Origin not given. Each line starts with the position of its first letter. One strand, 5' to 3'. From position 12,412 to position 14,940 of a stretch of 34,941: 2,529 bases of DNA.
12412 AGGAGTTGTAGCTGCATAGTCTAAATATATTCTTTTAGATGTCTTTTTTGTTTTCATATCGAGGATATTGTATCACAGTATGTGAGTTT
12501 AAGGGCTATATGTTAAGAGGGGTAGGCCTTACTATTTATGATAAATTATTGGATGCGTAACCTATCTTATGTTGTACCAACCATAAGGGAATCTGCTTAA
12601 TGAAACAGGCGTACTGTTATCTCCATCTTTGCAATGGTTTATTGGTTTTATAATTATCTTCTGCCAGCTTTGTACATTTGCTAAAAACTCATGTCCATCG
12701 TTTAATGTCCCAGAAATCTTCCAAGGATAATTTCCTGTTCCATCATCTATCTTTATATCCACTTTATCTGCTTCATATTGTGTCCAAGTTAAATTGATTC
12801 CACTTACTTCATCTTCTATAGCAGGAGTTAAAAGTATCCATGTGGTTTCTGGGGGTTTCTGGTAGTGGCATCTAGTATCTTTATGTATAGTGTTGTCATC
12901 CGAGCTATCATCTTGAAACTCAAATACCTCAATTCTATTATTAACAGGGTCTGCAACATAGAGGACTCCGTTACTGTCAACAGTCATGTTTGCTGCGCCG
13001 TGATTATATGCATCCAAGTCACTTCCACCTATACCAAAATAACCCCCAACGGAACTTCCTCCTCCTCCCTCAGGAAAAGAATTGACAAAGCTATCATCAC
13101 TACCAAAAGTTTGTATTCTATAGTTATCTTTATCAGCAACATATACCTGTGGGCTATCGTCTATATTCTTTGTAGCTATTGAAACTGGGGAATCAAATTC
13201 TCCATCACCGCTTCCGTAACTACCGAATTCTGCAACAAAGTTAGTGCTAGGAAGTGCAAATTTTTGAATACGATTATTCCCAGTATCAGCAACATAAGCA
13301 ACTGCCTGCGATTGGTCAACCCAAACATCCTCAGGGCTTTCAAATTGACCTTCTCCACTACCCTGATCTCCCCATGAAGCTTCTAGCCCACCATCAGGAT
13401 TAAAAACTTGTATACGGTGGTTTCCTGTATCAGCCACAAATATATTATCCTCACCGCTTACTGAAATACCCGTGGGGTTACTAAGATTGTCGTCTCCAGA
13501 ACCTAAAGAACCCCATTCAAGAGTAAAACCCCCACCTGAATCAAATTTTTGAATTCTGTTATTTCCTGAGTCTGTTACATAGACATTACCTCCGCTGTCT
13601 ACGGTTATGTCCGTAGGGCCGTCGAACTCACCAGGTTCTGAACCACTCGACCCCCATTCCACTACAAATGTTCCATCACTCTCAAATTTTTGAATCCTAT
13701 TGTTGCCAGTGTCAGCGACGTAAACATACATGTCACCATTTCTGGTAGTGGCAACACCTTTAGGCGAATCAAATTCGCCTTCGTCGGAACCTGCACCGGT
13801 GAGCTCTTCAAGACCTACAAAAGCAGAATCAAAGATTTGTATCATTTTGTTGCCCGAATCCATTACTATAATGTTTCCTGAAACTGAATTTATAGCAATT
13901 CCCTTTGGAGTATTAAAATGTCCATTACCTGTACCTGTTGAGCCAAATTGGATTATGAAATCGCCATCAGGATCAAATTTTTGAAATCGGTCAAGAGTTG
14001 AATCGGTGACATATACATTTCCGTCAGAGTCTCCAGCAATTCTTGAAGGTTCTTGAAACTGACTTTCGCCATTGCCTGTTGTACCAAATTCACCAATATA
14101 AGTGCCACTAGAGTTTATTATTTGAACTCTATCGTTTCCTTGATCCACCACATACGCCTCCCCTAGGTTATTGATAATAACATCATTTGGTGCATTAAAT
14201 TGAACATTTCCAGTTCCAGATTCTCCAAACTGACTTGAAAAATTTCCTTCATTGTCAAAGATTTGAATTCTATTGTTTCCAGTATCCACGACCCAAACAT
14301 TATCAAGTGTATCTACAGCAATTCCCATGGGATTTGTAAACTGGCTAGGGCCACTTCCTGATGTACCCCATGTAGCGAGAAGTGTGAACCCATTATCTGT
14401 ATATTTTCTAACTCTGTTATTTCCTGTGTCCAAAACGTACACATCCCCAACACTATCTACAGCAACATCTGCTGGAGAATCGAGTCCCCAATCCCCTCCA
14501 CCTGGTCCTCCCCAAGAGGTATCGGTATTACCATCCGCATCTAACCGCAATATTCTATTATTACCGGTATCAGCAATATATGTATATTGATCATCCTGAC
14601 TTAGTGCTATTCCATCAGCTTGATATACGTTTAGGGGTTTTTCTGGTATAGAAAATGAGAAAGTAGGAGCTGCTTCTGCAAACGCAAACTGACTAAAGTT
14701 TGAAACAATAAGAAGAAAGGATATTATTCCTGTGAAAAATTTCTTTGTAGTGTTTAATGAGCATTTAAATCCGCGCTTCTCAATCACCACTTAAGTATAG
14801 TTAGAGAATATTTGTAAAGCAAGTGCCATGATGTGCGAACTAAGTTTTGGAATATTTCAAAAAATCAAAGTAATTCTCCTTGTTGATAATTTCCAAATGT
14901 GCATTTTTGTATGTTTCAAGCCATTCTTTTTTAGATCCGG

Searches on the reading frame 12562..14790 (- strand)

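Call 14: search_protein_families(library=pfam, proteins=[window:12562-14790:-])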
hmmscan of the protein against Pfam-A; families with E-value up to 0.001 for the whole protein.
window:12562-14790:- (742 aa): 11 families
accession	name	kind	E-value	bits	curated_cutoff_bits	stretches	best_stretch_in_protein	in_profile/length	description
PF01436.27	NHL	-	1.9e-70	230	20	5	389-416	1-28/28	NHL repeat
PF17170.10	DUF5128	-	2.9e-26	92.8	22.9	4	439-521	46-127/321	6-bladed beta-propeller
PF08450.18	SGL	-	2.2e-13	50.8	26.3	1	401-469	146-216/246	SMP-30/Gluconolactonase/LRE-like region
PF25021.1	TEN_NHL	-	1.3e-11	44.6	27.1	0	433-461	326-354/357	Teneurin NHL domain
PF22701.2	Mala_s_1-like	-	8.6e-10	39.1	27.5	0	391-467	89-160/195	Mal s 1 allergenic protein-like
PF24684.1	Vgb_lyase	-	3e-09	36.5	50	1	60-263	101-282/290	Virginiamycin B lyase family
PF01731.26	Arylesterase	-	5.8e-08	33.3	21.3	0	55-84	53-82/86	Arylesterase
PF13449.12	Phytase-like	-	2.8e-07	31.2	27.6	0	60-188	8-104/284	Esterase-like activity of phytase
PF24338.1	DUF7506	-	8.4e-06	26.2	27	0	349-370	57-78/95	Domain of unknown function (DUF7506)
PF06739.17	SBBP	-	0.00018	21.8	20.5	0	392-406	15-29/38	Beta-propeller repeat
PF15869.11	TolB_like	-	0.00041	20.2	29.2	0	485-561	20-91/296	TolB-like 6-blade propeller-like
